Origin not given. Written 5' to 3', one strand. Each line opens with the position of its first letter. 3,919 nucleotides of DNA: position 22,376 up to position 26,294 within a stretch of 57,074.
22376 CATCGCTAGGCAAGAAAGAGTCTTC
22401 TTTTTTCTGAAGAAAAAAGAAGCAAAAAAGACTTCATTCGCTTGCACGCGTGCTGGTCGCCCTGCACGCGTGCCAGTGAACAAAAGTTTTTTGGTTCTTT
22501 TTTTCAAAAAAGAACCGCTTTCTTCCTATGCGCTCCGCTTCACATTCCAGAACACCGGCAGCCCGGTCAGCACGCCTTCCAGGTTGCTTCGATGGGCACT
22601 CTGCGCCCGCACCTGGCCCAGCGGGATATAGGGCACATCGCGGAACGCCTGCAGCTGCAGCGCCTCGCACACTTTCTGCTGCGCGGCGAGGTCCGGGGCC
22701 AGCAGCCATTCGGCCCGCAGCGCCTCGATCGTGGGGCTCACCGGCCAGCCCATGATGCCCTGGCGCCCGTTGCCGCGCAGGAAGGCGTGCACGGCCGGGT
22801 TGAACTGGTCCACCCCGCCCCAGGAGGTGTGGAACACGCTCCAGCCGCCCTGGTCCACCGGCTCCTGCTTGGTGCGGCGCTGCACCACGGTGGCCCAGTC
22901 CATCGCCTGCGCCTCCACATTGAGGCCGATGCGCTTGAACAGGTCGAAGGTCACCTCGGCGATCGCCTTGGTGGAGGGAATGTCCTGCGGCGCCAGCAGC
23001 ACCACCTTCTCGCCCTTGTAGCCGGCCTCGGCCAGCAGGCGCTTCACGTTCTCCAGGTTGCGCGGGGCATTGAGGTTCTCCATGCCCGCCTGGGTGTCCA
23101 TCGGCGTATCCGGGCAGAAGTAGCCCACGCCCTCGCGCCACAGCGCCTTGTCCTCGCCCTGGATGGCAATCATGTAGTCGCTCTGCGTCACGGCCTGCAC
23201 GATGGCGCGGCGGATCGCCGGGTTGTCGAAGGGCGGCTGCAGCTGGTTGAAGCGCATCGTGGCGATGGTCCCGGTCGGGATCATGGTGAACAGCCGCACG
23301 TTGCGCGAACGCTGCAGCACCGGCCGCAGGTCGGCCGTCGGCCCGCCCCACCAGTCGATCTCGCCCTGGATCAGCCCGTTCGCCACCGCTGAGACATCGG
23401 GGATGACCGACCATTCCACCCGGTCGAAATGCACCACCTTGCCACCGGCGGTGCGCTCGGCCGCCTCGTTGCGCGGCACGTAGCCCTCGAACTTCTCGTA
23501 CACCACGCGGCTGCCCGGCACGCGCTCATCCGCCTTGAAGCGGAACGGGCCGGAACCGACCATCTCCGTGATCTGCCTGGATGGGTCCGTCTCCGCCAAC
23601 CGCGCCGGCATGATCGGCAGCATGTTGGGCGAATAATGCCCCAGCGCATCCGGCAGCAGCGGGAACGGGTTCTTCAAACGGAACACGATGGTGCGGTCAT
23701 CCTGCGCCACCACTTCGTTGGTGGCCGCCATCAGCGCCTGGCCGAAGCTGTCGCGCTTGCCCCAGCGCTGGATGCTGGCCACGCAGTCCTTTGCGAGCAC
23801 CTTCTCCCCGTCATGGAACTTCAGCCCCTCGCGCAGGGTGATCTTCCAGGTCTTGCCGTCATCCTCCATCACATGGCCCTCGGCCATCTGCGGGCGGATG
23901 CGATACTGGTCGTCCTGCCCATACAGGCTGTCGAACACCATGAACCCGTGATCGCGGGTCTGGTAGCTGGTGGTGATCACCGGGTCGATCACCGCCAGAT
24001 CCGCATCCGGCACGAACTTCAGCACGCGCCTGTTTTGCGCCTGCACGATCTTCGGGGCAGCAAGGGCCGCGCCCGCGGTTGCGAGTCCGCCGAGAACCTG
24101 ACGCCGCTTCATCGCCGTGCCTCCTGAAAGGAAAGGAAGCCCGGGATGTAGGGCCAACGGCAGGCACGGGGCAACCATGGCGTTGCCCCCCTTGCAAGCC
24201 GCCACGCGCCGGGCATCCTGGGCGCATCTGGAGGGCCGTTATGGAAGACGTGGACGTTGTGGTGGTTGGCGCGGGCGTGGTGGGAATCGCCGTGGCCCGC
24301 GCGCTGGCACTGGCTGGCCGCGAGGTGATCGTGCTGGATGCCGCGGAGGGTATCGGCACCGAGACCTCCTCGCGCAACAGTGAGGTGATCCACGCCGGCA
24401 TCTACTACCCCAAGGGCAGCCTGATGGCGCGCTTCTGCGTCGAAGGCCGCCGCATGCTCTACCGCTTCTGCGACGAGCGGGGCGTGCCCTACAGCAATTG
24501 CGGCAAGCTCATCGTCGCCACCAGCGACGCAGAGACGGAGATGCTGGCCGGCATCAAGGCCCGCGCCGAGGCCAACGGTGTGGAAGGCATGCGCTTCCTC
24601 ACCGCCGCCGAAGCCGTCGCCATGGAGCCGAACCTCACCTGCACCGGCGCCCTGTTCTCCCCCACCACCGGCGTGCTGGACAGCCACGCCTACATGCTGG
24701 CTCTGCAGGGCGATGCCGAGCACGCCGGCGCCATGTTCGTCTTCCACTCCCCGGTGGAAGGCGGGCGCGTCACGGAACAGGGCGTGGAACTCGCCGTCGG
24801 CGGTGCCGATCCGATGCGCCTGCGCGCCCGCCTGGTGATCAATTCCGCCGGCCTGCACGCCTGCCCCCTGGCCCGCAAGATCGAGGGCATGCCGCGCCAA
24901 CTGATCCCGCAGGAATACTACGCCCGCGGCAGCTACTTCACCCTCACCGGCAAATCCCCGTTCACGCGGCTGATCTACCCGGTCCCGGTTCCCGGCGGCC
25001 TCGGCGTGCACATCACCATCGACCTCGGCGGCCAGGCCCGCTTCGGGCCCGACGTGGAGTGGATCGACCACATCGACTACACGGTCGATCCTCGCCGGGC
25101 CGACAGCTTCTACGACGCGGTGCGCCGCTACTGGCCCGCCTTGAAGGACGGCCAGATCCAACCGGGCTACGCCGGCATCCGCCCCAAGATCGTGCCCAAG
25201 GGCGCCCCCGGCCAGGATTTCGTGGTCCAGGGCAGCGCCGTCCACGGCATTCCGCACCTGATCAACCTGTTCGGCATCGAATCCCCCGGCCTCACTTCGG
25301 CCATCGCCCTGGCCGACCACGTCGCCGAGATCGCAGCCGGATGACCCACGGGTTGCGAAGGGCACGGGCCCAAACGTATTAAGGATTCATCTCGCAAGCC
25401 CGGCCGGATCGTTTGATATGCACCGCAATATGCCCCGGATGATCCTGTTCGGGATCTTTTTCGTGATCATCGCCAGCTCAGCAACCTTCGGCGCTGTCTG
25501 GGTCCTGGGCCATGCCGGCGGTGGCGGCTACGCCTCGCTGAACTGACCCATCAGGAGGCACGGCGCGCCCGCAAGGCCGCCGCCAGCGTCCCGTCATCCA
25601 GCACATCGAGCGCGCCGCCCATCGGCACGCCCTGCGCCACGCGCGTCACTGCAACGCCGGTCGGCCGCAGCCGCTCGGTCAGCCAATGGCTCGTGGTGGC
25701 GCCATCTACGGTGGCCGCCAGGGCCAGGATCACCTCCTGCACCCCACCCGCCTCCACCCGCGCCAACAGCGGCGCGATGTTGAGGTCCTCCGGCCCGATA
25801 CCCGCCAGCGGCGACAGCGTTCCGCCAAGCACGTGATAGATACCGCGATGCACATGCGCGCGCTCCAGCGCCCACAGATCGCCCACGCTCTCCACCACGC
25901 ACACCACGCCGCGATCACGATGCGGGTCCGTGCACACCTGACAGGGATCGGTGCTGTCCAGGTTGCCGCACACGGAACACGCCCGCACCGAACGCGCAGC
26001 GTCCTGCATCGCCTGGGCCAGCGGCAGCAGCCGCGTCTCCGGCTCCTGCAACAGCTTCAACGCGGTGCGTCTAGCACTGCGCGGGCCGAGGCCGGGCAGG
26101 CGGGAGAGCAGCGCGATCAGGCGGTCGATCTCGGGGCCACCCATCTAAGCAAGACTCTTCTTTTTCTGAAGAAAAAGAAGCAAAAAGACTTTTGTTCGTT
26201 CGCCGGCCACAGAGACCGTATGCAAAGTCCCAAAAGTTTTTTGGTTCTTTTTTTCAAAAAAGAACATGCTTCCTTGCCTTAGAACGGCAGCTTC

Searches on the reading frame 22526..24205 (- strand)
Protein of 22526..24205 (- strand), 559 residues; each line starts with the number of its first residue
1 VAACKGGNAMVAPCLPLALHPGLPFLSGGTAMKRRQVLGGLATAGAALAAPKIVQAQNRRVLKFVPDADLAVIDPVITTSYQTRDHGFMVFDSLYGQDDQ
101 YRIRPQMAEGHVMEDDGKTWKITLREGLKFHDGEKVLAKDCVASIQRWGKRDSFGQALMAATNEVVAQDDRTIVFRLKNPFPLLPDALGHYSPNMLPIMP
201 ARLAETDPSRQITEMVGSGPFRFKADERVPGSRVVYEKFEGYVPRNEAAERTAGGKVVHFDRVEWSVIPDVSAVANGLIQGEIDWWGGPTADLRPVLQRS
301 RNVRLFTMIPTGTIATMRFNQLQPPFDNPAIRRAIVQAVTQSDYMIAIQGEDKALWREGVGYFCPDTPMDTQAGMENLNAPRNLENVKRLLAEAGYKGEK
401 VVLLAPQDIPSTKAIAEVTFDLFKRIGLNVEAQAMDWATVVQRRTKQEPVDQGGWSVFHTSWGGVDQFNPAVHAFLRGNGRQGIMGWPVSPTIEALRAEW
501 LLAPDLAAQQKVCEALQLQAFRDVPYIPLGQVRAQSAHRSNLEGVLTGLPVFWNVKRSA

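Call 65: search_protein_families(library=pfam, proteins=[window:22526-24205:-], max_evalue=0.001)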
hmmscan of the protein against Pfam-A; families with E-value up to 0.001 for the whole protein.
window:22526-24205:- (559 aa): 1 family
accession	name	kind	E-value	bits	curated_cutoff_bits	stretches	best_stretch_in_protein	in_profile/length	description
PF00496.27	SBP_bac_5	-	2.8e-66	224.5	32.4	1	103-468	2-352/368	Bacterial extracellular solute-binding proteins, family 5 Middle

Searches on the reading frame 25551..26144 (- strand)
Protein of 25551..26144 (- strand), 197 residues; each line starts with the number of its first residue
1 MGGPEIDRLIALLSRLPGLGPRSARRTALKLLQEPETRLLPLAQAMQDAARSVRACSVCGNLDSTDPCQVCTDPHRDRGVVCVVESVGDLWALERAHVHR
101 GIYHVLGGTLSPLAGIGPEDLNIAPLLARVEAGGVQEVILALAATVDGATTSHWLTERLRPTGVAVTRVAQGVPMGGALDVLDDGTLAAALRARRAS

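Call 26: find_related_loci(query=window:25551-26144:-, collection=metagenome_contigs, flank=2500)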
Query window:25551-26144:- (197 aa) in metagenome_contigs; peptide patterns used: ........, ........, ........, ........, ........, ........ (x = any residue, [..] = any of these).
600 stretches matched a pattern (row limit reached: there are more); 58 encode a relative of the query (tblastn E <= 1e-3); 58 distinct loci.
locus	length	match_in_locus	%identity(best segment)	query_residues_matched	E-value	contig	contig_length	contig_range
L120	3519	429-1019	98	1-197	1e-125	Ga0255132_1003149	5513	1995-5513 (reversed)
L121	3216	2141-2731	79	1-197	3e-105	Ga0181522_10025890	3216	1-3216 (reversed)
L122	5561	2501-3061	90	1-187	9e-103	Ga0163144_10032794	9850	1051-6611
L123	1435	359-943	85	1-195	3e-110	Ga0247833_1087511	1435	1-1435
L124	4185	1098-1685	77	1-196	2e-102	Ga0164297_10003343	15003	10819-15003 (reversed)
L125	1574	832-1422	78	1-197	6e-108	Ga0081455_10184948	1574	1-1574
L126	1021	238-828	77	1-197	2e-107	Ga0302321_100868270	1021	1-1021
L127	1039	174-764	78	1-197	4e-107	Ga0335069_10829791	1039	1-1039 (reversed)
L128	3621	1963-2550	78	1-196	1e-97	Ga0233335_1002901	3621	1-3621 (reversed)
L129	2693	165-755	73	1-197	2e-98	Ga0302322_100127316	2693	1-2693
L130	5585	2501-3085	73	1-195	3e-95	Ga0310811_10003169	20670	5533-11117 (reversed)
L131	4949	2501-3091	79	1-197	9e-95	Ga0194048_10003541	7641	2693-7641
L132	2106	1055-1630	78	4-195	6e-99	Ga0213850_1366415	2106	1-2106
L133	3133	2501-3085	77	1-195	1e-93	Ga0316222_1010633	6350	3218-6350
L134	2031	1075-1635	76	1-187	5e-97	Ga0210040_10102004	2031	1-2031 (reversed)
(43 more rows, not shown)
